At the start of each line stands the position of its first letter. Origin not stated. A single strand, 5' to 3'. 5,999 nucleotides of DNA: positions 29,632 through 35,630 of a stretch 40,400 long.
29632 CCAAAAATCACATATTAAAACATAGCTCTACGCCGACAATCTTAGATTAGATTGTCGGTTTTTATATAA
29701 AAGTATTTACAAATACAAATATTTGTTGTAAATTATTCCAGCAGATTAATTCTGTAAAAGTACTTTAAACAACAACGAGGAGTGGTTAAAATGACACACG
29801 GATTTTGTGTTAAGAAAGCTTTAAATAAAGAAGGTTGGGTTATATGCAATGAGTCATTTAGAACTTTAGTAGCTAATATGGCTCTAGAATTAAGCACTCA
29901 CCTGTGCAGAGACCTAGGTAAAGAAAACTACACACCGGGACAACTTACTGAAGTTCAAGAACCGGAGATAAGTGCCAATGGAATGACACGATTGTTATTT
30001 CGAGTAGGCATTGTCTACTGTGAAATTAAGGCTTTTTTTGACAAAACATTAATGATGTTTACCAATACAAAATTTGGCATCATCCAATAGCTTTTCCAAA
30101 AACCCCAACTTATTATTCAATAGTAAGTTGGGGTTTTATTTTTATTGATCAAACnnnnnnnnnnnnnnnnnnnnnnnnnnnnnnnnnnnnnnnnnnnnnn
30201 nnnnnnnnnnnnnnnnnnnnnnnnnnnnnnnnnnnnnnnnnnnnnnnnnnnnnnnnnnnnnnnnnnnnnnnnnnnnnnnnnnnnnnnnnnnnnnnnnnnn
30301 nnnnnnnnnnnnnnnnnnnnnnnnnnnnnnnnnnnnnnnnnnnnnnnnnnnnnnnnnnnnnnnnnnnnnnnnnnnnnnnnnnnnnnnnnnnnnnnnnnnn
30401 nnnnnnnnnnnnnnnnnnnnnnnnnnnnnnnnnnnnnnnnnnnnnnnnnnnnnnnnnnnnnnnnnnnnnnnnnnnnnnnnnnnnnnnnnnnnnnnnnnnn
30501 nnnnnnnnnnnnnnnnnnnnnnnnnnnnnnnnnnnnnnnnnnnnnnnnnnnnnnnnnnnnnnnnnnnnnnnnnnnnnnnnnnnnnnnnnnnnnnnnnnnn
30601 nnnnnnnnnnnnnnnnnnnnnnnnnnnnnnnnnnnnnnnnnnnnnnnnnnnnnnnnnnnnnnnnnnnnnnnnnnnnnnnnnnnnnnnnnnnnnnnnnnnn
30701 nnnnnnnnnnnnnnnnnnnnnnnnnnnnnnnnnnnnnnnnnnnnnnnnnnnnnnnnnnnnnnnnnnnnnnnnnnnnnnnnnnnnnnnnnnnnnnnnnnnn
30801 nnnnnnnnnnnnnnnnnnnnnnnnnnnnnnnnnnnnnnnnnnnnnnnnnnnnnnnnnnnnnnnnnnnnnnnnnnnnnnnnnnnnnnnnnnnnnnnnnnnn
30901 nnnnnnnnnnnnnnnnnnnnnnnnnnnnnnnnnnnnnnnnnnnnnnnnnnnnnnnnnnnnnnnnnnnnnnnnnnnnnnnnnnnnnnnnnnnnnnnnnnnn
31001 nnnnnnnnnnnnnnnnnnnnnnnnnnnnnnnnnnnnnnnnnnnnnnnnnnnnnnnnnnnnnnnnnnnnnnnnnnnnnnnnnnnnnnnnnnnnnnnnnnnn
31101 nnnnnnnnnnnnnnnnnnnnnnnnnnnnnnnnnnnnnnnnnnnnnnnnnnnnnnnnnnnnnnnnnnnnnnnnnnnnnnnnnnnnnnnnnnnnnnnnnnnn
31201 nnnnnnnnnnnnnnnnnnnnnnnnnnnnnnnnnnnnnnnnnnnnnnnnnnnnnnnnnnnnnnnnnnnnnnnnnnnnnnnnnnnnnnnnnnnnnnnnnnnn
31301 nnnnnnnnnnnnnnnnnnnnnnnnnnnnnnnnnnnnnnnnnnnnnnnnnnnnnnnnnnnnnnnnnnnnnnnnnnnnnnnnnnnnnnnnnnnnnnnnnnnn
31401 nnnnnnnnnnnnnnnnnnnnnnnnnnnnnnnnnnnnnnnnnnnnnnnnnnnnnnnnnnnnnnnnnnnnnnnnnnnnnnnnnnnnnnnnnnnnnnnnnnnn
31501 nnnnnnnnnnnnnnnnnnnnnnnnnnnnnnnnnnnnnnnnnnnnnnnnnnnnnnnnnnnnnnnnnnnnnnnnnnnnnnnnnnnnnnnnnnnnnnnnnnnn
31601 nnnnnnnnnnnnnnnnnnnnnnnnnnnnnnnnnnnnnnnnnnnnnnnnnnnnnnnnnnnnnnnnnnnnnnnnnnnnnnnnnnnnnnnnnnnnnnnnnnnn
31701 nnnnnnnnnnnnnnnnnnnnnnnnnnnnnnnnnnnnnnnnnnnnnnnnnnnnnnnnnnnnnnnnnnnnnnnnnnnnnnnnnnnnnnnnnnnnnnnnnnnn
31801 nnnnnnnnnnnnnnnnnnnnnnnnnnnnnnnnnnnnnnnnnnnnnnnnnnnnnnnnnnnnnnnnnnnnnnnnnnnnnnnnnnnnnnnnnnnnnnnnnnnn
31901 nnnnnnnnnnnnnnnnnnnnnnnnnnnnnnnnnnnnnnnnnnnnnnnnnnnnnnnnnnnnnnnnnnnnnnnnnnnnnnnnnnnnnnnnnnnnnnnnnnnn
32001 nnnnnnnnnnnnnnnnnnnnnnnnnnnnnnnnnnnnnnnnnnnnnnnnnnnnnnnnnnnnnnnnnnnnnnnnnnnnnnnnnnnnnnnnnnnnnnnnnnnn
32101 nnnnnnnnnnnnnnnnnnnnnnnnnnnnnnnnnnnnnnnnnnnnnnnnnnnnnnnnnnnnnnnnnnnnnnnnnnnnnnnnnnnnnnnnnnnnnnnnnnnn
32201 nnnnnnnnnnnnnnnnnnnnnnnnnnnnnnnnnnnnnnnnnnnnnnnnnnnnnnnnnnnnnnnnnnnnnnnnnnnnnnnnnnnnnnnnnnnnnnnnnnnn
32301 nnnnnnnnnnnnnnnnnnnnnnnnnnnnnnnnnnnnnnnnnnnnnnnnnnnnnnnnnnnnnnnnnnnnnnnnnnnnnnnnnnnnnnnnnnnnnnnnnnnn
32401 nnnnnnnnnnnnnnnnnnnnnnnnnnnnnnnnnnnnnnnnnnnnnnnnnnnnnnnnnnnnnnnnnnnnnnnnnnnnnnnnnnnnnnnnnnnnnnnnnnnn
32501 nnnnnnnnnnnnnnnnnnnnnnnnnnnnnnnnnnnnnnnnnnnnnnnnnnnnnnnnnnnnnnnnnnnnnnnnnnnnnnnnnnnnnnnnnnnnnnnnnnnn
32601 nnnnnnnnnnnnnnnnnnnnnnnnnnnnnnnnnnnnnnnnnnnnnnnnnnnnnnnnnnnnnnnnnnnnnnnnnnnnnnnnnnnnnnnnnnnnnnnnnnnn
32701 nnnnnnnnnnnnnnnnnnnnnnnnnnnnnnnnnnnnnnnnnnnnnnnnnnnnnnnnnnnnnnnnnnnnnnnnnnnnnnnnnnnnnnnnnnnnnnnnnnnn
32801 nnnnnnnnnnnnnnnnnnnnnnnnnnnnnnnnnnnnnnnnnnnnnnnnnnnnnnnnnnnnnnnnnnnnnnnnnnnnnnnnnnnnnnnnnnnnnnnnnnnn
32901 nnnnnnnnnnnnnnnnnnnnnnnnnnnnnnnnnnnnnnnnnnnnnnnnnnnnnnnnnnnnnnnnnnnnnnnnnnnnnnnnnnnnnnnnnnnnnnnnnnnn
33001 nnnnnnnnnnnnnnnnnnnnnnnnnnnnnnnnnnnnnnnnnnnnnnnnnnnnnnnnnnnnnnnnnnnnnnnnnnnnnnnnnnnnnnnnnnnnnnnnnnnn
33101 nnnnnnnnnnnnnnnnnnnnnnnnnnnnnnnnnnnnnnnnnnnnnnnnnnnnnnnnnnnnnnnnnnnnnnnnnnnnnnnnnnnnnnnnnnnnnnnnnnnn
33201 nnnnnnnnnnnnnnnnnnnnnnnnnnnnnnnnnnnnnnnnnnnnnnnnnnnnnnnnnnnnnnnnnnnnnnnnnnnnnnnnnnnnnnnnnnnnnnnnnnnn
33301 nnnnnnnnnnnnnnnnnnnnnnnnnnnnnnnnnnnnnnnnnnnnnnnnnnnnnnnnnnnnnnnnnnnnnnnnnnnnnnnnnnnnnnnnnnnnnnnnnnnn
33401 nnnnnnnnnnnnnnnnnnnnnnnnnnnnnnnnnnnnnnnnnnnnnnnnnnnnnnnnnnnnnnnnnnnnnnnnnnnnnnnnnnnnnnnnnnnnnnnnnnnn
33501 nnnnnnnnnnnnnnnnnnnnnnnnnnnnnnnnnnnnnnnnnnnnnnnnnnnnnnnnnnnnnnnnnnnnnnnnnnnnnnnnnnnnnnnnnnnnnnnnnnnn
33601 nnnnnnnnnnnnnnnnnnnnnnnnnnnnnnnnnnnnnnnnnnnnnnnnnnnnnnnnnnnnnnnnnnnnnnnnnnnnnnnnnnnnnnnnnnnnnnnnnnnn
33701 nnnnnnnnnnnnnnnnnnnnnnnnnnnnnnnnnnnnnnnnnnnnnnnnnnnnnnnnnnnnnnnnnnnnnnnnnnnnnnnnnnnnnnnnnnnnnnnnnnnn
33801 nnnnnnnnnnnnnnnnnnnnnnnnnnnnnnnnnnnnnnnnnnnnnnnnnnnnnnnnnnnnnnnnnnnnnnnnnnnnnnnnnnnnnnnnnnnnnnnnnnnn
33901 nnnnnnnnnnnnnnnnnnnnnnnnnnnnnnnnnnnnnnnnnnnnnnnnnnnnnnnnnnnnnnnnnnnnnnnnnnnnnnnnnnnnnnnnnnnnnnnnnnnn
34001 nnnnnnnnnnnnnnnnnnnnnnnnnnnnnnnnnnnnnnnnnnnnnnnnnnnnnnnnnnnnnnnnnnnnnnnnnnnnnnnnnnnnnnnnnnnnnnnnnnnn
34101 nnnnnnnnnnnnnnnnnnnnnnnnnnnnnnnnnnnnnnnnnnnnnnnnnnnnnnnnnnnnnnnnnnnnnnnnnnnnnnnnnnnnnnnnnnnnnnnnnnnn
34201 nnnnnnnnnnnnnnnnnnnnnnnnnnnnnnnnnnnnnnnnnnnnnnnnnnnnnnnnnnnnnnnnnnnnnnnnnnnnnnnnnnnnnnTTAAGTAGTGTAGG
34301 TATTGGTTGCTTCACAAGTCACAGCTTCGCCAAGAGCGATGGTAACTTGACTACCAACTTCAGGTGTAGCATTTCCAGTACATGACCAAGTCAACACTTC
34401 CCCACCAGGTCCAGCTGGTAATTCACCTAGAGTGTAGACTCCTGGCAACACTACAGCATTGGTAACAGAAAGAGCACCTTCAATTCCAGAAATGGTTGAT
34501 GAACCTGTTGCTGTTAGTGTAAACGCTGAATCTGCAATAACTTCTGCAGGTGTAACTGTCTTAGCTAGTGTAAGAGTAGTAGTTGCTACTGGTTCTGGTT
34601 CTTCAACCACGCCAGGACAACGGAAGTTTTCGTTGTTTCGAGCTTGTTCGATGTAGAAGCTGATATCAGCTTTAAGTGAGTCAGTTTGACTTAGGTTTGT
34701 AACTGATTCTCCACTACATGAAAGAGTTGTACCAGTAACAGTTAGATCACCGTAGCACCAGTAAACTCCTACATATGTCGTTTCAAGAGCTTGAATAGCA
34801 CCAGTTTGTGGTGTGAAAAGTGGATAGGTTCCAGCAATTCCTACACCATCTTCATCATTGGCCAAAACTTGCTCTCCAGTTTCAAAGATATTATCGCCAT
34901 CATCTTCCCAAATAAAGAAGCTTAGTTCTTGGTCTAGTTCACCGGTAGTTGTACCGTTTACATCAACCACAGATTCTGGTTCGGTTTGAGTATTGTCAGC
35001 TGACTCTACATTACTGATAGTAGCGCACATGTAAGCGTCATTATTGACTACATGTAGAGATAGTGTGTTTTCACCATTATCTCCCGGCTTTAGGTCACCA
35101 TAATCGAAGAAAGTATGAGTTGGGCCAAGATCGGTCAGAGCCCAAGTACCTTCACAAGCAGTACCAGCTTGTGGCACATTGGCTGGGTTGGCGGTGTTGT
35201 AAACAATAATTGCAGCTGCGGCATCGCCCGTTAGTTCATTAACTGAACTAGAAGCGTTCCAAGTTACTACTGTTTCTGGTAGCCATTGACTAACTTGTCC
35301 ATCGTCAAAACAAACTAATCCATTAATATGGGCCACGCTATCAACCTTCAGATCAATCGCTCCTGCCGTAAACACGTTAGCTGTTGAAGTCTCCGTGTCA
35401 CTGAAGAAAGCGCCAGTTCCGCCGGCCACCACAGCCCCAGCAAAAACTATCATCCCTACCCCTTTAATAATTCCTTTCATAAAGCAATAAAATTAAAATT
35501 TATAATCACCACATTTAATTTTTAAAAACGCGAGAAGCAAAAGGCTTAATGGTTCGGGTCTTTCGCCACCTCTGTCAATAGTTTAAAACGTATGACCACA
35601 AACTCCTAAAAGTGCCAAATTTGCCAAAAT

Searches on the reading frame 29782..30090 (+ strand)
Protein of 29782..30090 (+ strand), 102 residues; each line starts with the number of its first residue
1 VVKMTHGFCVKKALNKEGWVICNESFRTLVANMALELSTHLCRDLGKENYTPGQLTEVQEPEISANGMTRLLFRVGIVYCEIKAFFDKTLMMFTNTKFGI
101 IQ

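Call 7: search_protein_families(library=pfam, proteins=[window:29782-30090:+], max_evalue=0.1)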
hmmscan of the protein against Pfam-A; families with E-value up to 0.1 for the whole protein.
window:29782-30090:+ (102 aa): 1 family
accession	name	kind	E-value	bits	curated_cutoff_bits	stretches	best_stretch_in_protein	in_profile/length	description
PF08814.16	XisH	-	0.0055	17.3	25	1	9-35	10-36/134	XisH protein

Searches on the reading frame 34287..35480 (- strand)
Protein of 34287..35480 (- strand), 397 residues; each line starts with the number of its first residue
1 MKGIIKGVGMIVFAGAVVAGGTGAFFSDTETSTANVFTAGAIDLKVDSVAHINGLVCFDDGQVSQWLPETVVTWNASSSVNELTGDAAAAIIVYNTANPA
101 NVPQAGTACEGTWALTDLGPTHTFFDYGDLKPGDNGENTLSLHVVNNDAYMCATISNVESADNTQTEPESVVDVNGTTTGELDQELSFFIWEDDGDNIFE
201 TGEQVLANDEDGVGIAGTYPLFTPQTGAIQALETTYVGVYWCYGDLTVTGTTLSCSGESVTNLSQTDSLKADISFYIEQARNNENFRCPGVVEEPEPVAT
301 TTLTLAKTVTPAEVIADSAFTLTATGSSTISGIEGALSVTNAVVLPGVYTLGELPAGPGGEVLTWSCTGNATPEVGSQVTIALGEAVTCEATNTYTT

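Call 52: search_protein_families(library=pfam, proteins=[window:34287-35480:-], max_evalue=0.001)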
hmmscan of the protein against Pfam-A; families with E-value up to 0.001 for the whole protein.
window:34287-35480:- (397 aa): 2 families
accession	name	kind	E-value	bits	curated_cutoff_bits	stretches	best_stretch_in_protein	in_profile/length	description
PF19403.5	SpaA_2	-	6.2e-12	46.4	25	1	301-390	4-95/96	Prealbumin-like fold domain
PF12389.13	Peptidase_M73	-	6e-06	26.7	22.5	1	8-51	10-52/196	Camelysin metallo-endopeptidase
